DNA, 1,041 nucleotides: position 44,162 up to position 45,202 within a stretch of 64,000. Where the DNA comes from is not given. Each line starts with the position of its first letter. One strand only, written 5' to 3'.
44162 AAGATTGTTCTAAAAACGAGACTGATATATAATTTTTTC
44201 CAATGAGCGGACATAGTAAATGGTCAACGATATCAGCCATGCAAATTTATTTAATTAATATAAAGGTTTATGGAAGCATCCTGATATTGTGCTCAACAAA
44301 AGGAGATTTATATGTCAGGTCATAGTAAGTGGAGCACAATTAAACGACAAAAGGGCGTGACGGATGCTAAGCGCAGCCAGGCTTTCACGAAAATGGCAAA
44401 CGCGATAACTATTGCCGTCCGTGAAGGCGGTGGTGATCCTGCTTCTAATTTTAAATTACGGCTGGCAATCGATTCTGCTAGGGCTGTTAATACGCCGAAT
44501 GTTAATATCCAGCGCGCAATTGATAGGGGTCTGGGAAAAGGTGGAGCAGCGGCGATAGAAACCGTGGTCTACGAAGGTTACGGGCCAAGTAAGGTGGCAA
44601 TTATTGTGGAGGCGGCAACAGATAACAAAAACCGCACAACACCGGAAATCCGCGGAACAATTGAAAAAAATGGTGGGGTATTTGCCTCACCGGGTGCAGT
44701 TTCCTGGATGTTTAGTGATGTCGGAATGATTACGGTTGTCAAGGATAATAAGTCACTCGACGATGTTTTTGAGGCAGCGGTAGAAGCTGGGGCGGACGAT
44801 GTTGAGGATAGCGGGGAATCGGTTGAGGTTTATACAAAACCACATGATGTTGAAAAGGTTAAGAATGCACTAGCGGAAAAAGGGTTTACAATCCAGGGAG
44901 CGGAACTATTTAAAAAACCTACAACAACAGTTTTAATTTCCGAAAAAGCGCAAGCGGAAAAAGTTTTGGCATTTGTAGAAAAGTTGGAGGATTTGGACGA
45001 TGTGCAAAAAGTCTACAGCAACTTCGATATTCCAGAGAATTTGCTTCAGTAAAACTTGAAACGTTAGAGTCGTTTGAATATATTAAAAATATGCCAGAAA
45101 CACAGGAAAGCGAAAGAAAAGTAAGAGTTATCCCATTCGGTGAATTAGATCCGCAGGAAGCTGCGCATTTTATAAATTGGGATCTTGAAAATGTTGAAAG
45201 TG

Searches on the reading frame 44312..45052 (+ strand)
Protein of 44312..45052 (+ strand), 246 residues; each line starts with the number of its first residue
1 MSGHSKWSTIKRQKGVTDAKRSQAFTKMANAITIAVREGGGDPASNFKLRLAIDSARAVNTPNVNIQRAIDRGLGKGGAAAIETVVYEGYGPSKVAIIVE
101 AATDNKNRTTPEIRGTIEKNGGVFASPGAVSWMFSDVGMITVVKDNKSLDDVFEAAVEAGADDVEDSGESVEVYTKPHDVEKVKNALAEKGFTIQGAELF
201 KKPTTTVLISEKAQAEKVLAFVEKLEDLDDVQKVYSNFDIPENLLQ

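Call 59: search_protein_families(library=pfam, proteins=[window:44312-45052:+])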
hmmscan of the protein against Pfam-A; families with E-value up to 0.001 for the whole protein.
window:44312-45052:+ (246 aa): 2 families
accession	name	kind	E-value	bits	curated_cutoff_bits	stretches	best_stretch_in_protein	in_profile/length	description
PF01709.26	Transcrip_reg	-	2.7e-54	183.6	27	1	83-238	2-160/160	TACO1/YebC second and third domain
PF20772.2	TACO1_YebC_N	-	4.8e-28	97.9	36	1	5-76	1-73/73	TACO1/YebC protein N-terminal domain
